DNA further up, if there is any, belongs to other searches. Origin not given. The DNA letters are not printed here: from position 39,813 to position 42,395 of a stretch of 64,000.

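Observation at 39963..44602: Two CarboxypepD_reg-type outer-membrane barrels embedded inside a RiPP operon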

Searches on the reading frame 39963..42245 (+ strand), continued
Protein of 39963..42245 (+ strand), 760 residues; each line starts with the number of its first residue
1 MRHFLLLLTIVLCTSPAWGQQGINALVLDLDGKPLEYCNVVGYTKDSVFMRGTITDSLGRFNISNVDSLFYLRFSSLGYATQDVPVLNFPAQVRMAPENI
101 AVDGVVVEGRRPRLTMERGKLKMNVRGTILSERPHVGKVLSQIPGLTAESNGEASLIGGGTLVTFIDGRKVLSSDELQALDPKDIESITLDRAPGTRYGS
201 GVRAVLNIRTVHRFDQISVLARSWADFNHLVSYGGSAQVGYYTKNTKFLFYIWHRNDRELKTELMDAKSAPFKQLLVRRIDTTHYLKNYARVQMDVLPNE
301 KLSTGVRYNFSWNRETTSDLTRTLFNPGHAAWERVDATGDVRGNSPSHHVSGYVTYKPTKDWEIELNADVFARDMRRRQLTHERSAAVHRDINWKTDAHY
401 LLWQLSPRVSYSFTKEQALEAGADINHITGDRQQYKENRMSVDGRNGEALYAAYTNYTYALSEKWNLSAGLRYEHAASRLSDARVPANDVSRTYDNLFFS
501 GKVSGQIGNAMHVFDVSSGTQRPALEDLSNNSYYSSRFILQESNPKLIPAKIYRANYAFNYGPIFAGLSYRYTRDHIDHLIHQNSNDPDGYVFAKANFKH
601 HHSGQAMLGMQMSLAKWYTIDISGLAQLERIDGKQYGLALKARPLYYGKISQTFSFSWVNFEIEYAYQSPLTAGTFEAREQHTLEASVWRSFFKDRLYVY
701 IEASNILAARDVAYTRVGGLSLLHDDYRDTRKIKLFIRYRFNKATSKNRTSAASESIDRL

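Call 49: find_encoding_contigs(protein=P0102, flank=8000, max_places=2)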
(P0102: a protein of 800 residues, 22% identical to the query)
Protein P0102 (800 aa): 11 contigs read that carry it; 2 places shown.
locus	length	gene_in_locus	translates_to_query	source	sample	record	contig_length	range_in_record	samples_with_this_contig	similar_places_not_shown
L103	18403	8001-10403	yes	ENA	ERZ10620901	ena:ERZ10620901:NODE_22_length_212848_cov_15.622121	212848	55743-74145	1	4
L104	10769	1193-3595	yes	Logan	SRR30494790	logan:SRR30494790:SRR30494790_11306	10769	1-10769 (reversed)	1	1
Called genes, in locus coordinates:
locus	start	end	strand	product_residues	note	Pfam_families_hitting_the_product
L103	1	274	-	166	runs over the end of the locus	-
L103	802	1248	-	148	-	PF04074:DUF386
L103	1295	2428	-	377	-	PF28535:DUF8431, PF03372:Exo_endo_phos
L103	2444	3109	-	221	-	PF06439:3keto-disac_hyd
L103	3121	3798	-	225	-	PF08551:DUF1751 (weak), PF01694:Rhomboid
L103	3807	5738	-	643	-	PF02518:HATPase_c, PF13589:HATPase_c_3, PF01119:DNA_mis_repair, PF08676:MutL_C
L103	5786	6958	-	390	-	PF00226:DnaJ, PF01556:DnaJ_C, PF15777:Anti-TRAP (faint), PF27659:CHP02642 (faint), PF00684:DnaJ_CXXCXGXG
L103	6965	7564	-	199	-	PF01025:GrpE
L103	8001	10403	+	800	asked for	PF13620:CarboxypepD_reg (weak), PF13715:CarbopepD_reg_2 (weak), PF14905:OMP_b-brl_3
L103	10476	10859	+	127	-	PF03733:YccF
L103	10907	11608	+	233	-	-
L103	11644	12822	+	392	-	PF00465:Fe-ADH, PF13685:Fe-ADH_2 (weak), PF25137:ADH_Fe_C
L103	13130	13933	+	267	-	PF13648:Lipocalin_4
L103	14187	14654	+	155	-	-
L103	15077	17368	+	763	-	PF00999:Na_H_Exchanger, PF02080:TrkA_C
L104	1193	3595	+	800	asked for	PF13620:CarboxypepD_reg (weak), PF13715:CarbopepD_reg_2 (weak), PF14905:OMP_b-brl_3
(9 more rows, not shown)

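Call 86: search_solved_structures(query=A1, max_evalue=0.01, show_alignments=1)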
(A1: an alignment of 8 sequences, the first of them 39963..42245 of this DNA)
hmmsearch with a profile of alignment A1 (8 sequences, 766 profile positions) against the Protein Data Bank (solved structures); distinct sequences matched with E-value up to 0.01: 8.
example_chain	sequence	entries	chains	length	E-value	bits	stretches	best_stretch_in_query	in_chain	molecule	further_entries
8aa4_A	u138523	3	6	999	5.3e-11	44.6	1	7-111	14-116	SusC homolog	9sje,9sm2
9hfj_A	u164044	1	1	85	2.7e-08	35.7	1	22-92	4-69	SusC homolog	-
6ytc_A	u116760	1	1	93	1.1e-07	33.6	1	27-112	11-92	TonB-dependent receptor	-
6sli_B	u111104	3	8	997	2.4e-07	32.5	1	24-138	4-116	RagA protein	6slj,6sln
9nn6_A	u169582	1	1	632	6.4e-06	27.8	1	138-337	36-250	Colicin I receptor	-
2hdf_A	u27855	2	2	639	6.5e-06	27.8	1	138-337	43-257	Colicin I receptor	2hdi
1pnz_A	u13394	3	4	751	0.0033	18.8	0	447-512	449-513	Iron(III) dicitrate transport protein fecA precursor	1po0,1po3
1kmo_A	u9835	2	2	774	0.0037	18.7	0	447-512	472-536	Iron(III) dicitrate transport protein fecA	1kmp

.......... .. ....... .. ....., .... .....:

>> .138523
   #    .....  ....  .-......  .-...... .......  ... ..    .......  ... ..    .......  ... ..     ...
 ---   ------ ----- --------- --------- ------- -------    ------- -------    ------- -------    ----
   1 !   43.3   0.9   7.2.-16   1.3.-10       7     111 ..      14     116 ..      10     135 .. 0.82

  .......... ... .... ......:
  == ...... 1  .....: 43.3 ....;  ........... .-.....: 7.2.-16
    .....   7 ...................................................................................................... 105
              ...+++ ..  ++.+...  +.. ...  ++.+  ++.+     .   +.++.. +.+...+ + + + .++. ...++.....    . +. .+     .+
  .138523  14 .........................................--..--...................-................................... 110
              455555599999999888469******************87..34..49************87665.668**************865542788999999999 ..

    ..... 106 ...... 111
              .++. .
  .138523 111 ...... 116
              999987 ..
